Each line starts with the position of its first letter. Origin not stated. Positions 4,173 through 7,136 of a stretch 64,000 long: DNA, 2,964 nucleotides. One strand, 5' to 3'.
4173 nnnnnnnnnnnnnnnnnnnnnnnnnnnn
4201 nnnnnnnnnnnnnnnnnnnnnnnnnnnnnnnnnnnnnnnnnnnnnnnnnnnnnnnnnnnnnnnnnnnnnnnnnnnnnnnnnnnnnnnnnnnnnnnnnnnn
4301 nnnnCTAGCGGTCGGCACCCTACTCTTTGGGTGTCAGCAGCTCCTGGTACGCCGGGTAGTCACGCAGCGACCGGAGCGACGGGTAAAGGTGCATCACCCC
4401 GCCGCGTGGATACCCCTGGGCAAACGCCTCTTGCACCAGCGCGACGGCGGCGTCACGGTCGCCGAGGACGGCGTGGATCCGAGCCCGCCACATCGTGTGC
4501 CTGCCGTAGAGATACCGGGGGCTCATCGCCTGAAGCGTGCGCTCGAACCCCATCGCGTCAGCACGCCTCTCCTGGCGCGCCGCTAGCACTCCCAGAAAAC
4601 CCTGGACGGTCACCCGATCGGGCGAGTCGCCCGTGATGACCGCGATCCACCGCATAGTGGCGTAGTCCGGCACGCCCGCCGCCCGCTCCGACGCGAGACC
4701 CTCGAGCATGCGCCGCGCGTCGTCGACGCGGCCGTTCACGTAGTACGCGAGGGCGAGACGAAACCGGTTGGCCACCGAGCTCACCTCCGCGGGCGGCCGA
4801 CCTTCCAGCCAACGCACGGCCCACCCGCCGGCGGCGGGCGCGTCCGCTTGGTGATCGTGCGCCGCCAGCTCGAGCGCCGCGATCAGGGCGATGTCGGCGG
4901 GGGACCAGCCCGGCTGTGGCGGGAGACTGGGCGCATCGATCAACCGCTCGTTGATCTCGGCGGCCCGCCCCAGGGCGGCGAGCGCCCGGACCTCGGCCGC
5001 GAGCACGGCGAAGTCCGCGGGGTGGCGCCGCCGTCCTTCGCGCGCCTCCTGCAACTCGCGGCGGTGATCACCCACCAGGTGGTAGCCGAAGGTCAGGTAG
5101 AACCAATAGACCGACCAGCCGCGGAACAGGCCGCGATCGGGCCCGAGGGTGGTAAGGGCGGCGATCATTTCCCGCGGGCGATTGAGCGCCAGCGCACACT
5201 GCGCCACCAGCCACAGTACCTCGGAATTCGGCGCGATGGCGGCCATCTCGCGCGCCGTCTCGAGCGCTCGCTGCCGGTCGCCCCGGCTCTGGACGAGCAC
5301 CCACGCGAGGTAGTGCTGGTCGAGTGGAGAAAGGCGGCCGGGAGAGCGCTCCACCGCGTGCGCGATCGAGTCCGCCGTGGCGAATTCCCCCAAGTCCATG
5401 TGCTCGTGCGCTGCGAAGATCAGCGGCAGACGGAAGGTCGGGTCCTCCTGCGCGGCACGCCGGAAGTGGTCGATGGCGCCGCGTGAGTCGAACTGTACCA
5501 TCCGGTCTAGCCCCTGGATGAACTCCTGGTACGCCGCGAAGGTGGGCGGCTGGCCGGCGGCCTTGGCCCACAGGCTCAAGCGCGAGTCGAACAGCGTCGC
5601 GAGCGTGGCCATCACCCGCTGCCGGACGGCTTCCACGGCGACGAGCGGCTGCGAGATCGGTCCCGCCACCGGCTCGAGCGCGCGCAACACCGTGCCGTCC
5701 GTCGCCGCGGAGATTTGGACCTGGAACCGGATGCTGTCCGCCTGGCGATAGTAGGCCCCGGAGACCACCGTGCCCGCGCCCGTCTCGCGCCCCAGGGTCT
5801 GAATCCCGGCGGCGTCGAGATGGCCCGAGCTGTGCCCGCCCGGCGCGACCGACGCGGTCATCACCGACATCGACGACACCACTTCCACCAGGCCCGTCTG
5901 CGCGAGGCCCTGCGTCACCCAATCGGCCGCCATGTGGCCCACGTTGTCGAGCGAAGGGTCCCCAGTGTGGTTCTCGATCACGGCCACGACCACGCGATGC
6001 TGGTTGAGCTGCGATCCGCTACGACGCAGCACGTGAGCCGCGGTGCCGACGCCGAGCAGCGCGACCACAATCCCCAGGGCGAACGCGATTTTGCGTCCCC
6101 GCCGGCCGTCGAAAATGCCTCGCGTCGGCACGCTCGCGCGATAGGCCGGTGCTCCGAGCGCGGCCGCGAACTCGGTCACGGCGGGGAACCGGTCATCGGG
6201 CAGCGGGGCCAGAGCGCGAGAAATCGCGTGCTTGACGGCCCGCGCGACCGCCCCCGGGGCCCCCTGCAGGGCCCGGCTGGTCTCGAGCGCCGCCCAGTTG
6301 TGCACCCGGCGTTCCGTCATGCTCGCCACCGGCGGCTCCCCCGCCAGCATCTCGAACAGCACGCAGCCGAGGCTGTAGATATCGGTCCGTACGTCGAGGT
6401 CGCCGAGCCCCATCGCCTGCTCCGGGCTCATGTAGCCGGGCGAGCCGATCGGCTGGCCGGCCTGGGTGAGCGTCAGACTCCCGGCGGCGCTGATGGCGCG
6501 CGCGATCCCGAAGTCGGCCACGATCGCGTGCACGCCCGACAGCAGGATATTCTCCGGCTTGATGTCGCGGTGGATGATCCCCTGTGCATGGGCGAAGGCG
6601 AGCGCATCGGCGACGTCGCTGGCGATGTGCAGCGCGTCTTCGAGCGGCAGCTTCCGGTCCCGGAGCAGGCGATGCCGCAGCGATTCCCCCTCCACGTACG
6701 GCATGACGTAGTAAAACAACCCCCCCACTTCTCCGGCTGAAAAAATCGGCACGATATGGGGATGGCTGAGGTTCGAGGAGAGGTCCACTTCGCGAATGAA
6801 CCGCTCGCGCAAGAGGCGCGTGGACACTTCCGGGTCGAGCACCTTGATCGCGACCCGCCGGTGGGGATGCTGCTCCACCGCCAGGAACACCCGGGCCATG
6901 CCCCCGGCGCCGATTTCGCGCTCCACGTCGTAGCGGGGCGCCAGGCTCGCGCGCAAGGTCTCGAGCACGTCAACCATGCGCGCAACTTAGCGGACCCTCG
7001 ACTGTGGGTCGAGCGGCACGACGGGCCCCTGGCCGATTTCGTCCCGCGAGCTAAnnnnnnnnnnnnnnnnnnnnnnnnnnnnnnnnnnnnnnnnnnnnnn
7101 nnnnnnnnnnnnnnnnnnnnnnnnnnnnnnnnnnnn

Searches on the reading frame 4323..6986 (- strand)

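Call 29: search_protein_families(library=pfam, proteins=[window:4323-6986:-], max_evalue=0.00001)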
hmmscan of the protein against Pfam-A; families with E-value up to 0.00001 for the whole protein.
window:4323-6986:- (888 aa): 3 families
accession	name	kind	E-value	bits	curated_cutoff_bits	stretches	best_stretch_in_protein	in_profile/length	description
PF00069.31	Pkinase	-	4e-45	154.7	31.7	1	19-232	1-211/263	Protein kinase domain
PF07714.23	PK_Tyr_Ser-Thr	-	2.6e-32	112.6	23.1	1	21-266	3-248/258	Protein tyrosine and serine/threonine kinase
PF14559.12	TPR_19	-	8.4e-08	32.9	25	0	740-777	27-63/68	Tetratricopeptide repeat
